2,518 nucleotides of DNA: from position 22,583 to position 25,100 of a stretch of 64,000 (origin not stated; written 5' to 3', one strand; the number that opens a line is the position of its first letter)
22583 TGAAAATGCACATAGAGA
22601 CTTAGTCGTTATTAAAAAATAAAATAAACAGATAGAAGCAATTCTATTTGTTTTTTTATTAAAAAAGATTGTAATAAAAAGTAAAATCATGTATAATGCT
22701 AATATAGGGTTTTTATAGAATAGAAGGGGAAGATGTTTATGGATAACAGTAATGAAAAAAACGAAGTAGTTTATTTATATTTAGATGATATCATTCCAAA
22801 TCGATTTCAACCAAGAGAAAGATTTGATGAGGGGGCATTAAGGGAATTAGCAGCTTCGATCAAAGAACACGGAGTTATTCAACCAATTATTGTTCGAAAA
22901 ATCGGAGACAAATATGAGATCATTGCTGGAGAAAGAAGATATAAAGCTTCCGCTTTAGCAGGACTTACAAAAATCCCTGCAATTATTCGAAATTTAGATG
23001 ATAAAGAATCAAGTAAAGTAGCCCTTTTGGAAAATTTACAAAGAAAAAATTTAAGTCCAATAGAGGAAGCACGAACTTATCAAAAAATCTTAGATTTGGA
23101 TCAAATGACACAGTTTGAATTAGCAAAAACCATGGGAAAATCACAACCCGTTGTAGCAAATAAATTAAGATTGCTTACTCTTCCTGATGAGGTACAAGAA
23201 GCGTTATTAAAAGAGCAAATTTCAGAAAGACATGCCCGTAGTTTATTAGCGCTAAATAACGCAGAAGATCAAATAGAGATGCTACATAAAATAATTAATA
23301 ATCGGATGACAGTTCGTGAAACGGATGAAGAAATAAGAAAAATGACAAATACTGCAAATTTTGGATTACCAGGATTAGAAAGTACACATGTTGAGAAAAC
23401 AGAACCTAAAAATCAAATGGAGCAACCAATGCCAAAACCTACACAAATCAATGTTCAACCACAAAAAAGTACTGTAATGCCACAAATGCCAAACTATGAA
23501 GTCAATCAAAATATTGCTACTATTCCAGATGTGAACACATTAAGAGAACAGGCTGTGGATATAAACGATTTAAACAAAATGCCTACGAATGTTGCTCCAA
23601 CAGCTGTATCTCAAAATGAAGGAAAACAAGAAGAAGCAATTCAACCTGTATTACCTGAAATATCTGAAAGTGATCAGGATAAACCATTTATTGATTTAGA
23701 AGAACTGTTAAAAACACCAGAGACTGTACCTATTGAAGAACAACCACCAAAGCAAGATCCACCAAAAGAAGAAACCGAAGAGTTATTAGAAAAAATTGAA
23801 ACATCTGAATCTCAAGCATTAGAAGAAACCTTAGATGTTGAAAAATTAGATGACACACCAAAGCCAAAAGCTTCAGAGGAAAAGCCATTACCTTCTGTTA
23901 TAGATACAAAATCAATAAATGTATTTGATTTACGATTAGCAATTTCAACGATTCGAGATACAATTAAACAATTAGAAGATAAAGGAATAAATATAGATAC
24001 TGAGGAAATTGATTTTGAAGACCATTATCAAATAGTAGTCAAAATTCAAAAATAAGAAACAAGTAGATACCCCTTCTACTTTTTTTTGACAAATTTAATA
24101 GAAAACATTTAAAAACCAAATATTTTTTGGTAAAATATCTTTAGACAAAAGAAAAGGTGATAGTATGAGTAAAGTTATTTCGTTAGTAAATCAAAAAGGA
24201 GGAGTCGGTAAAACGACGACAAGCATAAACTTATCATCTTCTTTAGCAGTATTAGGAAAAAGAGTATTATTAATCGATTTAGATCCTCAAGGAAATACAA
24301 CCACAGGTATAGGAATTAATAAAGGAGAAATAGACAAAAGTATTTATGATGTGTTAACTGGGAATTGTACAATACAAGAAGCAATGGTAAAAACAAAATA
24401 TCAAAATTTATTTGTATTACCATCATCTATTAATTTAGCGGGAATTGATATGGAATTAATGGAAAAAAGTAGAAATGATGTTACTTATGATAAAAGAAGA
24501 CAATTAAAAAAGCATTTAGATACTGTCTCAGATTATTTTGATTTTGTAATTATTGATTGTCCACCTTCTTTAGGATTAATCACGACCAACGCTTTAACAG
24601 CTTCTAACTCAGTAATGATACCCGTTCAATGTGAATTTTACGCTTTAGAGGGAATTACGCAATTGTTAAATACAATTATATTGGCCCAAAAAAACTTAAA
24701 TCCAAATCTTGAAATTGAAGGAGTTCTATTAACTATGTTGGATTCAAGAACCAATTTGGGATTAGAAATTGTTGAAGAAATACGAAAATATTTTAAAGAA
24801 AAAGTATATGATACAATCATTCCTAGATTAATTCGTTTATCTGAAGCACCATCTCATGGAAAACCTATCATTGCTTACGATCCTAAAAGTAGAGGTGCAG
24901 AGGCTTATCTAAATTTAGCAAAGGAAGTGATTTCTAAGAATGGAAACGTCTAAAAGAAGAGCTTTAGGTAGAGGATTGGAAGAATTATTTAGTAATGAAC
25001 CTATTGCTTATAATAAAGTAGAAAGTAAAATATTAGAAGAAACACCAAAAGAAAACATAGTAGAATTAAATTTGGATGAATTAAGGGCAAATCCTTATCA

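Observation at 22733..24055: Noc-like ParB paralogue with a ~190-aa disordered insertion and no obvious N-terminal amphipathic helix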

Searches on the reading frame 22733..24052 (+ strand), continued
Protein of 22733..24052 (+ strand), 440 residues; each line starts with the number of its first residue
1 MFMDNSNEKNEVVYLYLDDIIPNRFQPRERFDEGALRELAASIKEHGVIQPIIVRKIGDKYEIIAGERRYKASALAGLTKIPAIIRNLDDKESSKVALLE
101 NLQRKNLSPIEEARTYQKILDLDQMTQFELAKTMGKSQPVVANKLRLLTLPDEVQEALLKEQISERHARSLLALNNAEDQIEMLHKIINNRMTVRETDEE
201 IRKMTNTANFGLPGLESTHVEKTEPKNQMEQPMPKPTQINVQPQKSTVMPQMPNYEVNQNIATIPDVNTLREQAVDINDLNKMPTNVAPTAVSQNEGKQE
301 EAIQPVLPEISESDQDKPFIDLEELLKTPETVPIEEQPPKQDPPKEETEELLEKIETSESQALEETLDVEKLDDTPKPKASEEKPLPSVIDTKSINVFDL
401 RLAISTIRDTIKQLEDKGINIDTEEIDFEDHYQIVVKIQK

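Call 14: find_related_loci(query=A1, collection=genome_contigs, flank=6000)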
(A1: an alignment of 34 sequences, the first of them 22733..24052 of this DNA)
Query A1 (440 aa) in genome_contigs; peptide patterns used: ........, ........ (x = any residue, [..] = any of these).
600 stretches matched a pattern (row limit reached: there are more); 585 encode a relative of the query (tblastn E <= 1e-3); the best 80 are kept; 80 distinct loci.
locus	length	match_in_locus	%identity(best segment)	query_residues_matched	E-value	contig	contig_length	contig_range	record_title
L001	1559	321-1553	67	1-391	3e-171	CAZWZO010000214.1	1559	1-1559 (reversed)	MAG TPA_asm: uncultured Muribaculaceae bacterium isolate binchicken_co354_12 genome assembly, contig: NODE_91873_length_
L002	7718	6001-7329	67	1-433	8e-180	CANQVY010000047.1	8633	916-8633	MAG: uncultured Bacilli bacterium isolate Lapin-014__bin4 genome assembly, contig: Lapin-014__NODE_7224_length_8633_cov_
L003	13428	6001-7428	45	9-440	3e-109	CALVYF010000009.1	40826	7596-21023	MAG: uncultured Bacilli bacterium isolate BRZ_SL__bin34 genome assembly, contig: BRZ_SL__NODE_1257_length_40826_cov_11.2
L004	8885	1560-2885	46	2-440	6e-108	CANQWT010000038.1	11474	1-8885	MAG: uncultured Bacilli bacterium isolate Lapin-026__bin117 genome assembly, contig: Lapin-026__NODE_7065_length_11474_c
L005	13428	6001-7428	47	7-440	1e-107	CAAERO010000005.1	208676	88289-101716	MAG TPA_asm: Bacilli bacterium, isolate HGM10844, WGS project CAAERO010000000 data, contig: ERS608518_21_k95_20405, whol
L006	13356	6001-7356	47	5-440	3e-107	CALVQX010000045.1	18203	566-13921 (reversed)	MAG: uncultured Bacilli bacterium isolate E07__bin200 genome assembly, contig: E07__k127_1108281, whole genome shotgun s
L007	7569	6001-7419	46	1-440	1e-106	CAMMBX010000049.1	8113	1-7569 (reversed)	MAG: uncultured Tenericutes bacterium isolate ERR4304505_bin.69_MetaWRAP_v1.1_MAG genome assembly, contig: NODE_12910_le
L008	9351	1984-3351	47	10-440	4e-106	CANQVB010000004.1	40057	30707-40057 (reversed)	MAG: uncultured Bacilli bacterium isolate Lapin-033__bin34 genome assembly, contig: Lapin-033__NODE_737_length_40057_cov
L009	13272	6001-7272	48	10-440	2e-106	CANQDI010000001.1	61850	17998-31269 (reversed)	MAG: uncultured Bacilli bacterium isolate Lapin-003-2__bin26 genome assembly, contig: Lapin-003-2__NODE_446_length_61850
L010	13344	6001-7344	48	2-440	3e-105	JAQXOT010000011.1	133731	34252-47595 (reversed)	MAG: bacterium isolate SUG1386 k141_1016316, whole genome shotgun sequence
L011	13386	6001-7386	45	5-440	3e-104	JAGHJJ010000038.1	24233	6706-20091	MAG: Bacilli bacterium isolate MAG.7 k127_344691, whole genome shotgun sequence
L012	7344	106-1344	48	6-440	3e-104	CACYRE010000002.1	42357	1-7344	MAG: uncultured Erysipelotrichaceae bacterium isolate RUG12194 genome assembly, contig: RUG12194_asm_2, whole genome sho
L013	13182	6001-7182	48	4-440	3e-103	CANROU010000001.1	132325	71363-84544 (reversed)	MAG: uncultured Bacilli bacterium isolate Lapin-019__bin48 genome assembly, contig: Lapin-019__NODE_35_length_132325_cov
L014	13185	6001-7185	48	8-435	2e-103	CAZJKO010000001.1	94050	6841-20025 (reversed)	MAG TPA_asm: uncultured Muribaculaceae bacterium isolate SRP287540_co1_54 genome assembly, contig: NODE_145_length_94050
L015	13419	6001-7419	47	7-440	6e-103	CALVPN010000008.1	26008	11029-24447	MAG: uncultured Bacilli bacterium isolate BRZ_PH__bin27 genome assembly, contig: BRZ_PH__NODE_2652_length_26008_cov_104.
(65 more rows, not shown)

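Call 27: predict_structure(alignment_id=A1)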
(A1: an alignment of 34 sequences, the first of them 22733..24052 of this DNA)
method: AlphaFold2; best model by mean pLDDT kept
length: 440 residues; sequences in the alignment: 34
mean_pLDDT: 64.2   pTM: 0.36
mean pLDDT of the five models: 64.2, 63.5, 61.8, 60.4, 59.8
residues with pLDDT >= 90: 97; 70-90: 71; 50-70: 111; < 50: 161
segments of 3 or more residues with pLDDT < 50: 1-30, 209-226, 228-231, 239-242, 244-246, 251-261, 290-300, 309-317, 331-342, 345-375, 377-382, 389-395
pLDDT, mean of each block of 10 residues (from residue 1): 39 37 41 59 55 66 61 59 59 78 84 90 84 88 92 95 94 93 95 92 72 47 43 48 48 45 66 69 50 43 47 49 61 46 45 43 40 44 47 56 90 92 89 87
secondary structure, 60 per line:
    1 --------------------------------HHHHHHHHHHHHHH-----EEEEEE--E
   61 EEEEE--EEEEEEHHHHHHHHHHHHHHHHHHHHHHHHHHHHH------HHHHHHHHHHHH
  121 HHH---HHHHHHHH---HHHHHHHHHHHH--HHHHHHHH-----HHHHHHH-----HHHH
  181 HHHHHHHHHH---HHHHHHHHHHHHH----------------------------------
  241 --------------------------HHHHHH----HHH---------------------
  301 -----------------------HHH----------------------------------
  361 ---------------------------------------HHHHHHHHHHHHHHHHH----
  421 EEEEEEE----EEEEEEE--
elements in order: H33-46 E52-57 E60-65 E68-73 H74-102 H109-123 H127-134 H138-149 H152-159 H165-171 H177-190 H194-206 H267-272 H400-416 E421-427 E432-438
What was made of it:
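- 23351..23917 (+): Acidic disordered linker, aa ~207-395. pLDDT 40-50 (call 27).
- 23519..23566 (+): Linker motif M1, aa 263-278 (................). There is a local pLDDT rise to 66-69 with a helix at 267-272 (call 27).
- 23684..23731 (+): Linker motif M2, aa 318-333 (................). Local pLDDT is 61 (call 27).
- Checked: AlphaFold2 gives pLDDT 40-50 there (call 27).
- It is predicted disordered (call 27). They coincide with local pLDDT rises (call 27), which is typical of binding motifs embedded in disorder.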

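Call 28: search_protein_representatives(protein=window:22733-24052:+)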
Query: 440 residues. Proteins with E-value up to 0.001 (for the whole library): 85548; up to 1e-10: 48050; up to 1e-30: 8686. The best 150 are listed.
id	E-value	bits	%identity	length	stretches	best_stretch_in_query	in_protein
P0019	5.3e-170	582.3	73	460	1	1-440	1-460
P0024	2.1e-145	501.3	99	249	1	192-440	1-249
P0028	1.3e-107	376.9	56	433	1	4-439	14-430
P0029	3.8e-105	368.8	62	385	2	8-207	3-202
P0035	6.5e-102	358.1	53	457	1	8-440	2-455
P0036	1.1e-101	357.4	69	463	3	9-204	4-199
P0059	3.4e-99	349.2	51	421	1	7-440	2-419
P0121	1.4e-97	343.8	47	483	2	8-387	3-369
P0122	1.2e-96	340.8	74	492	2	7-210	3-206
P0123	7.5e-96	338.2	56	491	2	8-329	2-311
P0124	8.3e-96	338.0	67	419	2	6-206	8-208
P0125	1.3e-95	337.4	49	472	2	7-350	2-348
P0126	5.7e-95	335.3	52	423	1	9-440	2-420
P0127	8.9e-95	334.6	52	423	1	8-440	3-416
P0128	1.8e-94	333.6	46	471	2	7-349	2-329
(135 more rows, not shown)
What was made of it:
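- The architecture is shared by 150 clusters at 50% identity (call 28).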

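Call 33: list_cluster_members(proteins=[P0002, P0020, P0040])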
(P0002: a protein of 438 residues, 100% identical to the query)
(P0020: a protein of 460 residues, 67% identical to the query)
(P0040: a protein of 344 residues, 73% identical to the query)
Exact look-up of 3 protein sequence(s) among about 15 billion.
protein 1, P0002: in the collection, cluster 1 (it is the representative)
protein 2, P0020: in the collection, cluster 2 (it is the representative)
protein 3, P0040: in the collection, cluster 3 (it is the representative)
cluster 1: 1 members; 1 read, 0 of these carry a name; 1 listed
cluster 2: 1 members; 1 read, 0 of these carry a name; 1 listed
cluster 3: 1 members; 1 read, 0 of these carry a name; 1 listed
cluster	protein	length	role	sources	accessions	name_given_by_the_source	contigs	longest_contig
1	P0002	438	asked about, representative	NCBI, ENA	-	-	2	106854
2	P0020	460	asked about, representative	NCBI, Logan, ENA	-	-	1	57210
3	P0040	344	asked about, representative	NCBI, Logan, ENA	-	-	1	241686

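Call 40: find_encoding_contigs(protein=P0002, flank=10000, max_places=4)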
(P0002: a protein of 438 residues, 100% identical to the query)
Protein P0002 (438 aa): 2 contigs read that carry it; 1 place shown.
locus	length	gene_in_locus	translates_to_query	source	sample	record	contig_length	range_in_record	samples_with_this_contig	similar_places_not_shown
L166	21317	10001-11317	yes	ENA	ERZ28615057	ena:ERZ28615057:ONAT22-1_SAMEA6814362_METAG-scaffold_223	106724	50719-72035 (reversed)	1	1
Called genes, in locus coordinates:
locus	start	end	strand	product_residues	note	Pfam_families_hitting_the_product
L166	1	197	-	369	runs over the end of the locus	PF02463:SMC_N, PF13175:AAA_15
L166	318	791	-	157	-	PF06338:ComK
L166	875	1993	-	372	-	PF00712:DNA_pol3_beta, PF02767:DNA_pol3_beta_2, PF02768:DNA_pol3_beta_3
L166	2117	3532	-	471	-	PF11638:DnaA_N, PF01695:IstB_IS21 (weak), PF00308:Bac_DnaA, PF00004:AAA (weak), PF13173:AAA_14 (weak), PF13401:AAA_22 (faint), PF08299:Bac_DnaA_C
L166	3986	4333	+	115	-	PF00825:Ribonuclease_P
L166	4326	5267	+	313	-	PF02096:60KD_IMP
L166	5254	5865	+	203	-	PF07650:KH_2 (weak), PF13083:KH_KhpA-B (weak), PF01424:R3H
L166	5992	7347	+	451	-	PF10396:TrmE_N, PF12631:MnmE_helical, PF00071:Ras (weak), PF01926:MMR_HSR1, PF02421:FeoB_N, PF08477:Roc (weak)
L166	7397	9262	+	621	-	PF00890:FAD_binding_2 (faint), PF01134:GIDA, PF07992:Pyr_redox_2 (faint), PF12831:FAD_oxidored (faint), PF21680:GIDA_C_1st, PF13932:SAM_GIDA_C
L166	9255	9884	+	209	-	PF02527:GidB, PF05175:MTS (weak), PF13847:Methyltransf_31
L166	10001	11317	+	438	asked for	PF02195:ParB_N, PF17762:HTH_ParB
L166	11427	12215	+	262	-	PF00142:Fer4_NifH, PF01656:CbiA, PF02374:ArsA_ATPase, PF06564:CBP_BcsQ, PF09140:MipZ (weak), PF10609:ParA, PF13614:AAA_31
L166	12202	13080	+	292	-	PF02195:ParB_N, PF17762:HTH_ParB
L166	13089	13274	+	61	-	PF06107:DUF951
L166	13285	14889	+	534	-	PF03806:ABG_transport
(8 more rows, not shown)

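Call 59: fold_search(model_id=the predicted structure, library=pdb)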
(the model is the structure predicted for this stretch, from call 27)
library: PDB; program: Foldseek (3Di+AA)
matches with E <= 10: 451; with E <= 0.001: 34
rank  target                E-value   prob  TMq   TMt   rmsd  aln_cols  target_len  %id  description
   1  7nfu_B                2.0e-12  1.00  0.26  0.53  16.0       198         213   47  Crystal structure of C-terminally truncated Geobacillus thermoleovorans nucleoid occlusion protein Noc (released 2021-02-17)
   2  7nfu_A                3.4e-12  1.00  0.26  0.52  16.4       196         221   48  Crystal structure of C-terminally truncated Geobacillus thermoleovorans nucleoid occlusion protein Noc (released 2021-02-17)
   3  7ol9_A                5.1e-12  1.00  0.23  0.49  20.5       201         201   41  Crystal structure of C-terminally truncated Bacillus subtilis nucleoid occlusion protein (Noc) complexed to the Noc-bi (released 2022-03-09)
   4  1vz0_C                5.4e-12  1.00  0.24  0.56  23.9       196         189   45  Chromosome segregation protein Spo0J from Thermus thermophilus (released 2004-07-19)
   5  1vz0_E                6.8e-12  1.00  0.25  0.56  23.8       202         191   42  Chromosome segregation protein Spo0J from Thermus thermophilus (released 2004-07-19)
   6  7ng0                  1.2e-11  1.00  0.23  0.50  16.6       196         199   48  Crystal structure of N- and C-terminally truncated Geobacillus thermoleovorans nucleoid occlusion protein Noc (released 2021-02-17)
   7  7ol9_B                1.3e-11  1.00  0.23  0.49  15.9       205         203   40  Crystal structure of C-terminally truncated Bacillus subtilis nucleoid occlusion protein (Noc) complexed to the Noc-bi (released 2022-03-09)
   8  1vz0_H                1.8e-11  1.00  0.24  0.56  24.1       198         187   43  Chromosome segregation protein Spo0J from Thermus thermophilus (released 2004-07-19)
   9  1vz0_A                2.0e-11  1.00  0.24  0.56  24.1       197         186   44  Chromosome segregation protein Spo0J from Thermus thermophilus (released 2004-07-19)
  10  1vz0_F                2.7e-11  1.00  0.24  0.56  24.2       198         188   43  Chromosome segregation protein Spo0J from Thermus thermophilus (released 2004-07-19)
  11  1vz0_B                4.8e-11  1.00  0.25  0.56  23.7       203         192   42  Chromosome segregation protein Spo0J from Thermus thermophilus (released 2004-07-19)
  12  6sdk_A                4.8e-11  1.00  0.23  0.49  16.1       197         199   38  Crystal structure of bacterial ParB dimer bound to CDP (released 2019-10-23)
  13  4umk_C                7.1e-11  1.00  0.27  0.56  11.7       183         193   46  The complex of Spo0J and parS DNA in chromosomal partition system (released 2015-05-13)
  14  7bnr_A                8.0e-11  1.00  0.22  0.49  14.6       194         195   34  Crystal structure of a ParB Q52A mutant from Myxococcus xanthus bound to CTPyS (released 2021-09-08)
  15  6sdk_B                1.2e-10  1.00  0.22  0.49  15.8       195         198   39  Crystal structure of bacterial ParB dimer bound to CDP (released 2019-10-23)
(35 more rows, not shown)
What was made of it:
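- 23045..23347 (+): HTH DNA-binding domain, aa 105-205. The recognition stretch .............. (aa 135-148) carries Q138, K144 and R166, equivalent to Q173, K179 and R201. The model superposes on the Noc-DBD/NBS structure 6Y93 at 1.3-1.6 A (call 59).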

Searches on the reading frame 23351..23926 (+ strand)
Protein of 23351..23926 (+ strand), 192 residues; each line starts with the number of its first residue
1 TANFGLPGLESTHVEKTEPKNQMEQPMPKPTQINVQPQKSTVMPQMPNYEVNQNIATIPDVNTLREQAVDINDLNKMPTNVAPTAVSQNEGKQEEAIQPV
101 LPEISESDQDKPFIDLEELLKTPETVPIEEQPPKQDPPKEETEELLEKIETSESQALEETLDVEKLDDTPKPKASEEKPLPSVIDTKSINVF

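Call 55: search_protein_families(library=ncbifam, proteins=[window:23351-23926:+], max_evalue=1)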
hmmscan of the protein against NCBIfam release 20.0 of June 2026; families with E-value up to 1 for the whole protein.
window:23351-23926:+ (192 aa): 0 families
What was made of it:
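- Checked: The Spo0J C-terminus does not match it (call 55). The segment in between (aa ~207-395, nt ~23351-23917) has no family match (call 55).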

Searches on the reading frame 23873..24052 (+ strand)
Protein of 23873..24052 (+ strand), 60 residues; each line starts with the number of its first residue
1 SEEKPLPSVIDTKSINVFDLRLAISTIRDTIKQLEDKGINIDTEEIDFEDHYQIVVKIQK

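Call 55: search_protein_families(library=ncbifam, proteins=[window:23873-24052:+], max_evalue=1)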
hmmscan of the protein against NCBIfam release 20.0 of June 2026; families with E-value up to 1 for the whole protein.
window:23873-24052:+ (60 aa): 1 family
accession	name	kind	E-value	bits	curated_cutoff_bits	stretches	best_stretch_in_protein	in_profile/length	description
TIGR04285.1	nucleoid_noc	exception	8.1e-08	31.9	315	1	16-60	211-255/255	nucleoid occlusion protein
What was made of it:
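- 23918..24052 (+): Noc-type C-terminal dimerisation domain, aa 396-440. Matches TIGR04285 profile positions 211-255, E 8e-8 (call 55).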

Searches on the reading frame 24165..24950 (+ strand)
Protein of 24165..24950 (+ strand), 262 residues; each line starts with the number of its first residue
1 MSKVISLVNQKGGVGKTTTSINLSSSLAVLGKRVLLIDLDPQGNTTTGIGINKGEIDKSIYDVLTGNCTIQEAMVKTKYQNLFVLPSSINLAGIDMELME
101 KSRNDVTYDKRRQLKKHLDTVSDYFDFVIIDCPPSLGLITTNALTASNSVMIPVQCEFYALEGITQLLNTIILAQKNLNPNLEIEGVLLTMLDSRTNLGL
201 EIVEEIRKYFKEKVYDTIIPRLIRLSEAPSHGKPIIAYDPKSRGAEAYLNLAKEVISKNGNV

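Call 44: search_protein_families(library=pfam, proteins=[window:24165-24950:+], max_evalue=0.001)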
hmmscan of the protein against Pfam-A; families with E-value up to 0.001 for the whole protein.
window:24165-24950:+ (262 aa): 7 families
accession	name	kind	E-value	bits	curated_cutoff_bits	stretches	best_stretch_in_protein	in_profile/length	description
PF13614.12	AAA_31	-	3.9e-70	235.8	27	1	2-184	1-177/177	AAA domain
PF01656.29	CbiA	-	3.8e-28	98.4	25.4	1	5-235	1-125/125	CobQ/CobB/MinD/ParA nucleotide binding domain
PF09140.17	MipZ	-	4.1e-12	46.4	20.7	1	4-47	2-45/262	ATPase MipZ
PF00142.24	Fer4_NifH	-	5e-12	46.3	25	1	10-68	7-63/271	4Fe-4S iron sulfur cluster binding proteins, NifH/frxC family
PF06564.18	CBP_BcsQ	-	5.1e-11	43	21.3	1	4-253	3-231/234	Cellulose biosynthesis protein BcsQ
PF10609.15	ParA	-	5.5e-10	39.5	27.1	1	2-137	3-124/246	NUBPL iron-transfer P-loop NTPase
PF02374.21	ArsA_ATPase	-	6.7e-08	32.5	24.3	1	7-134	5-134/305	Anion-transporting ATPase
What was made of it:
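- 24165..24953 (+): soj (parA). Pfam AAA_31 and ParA families (call 44).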
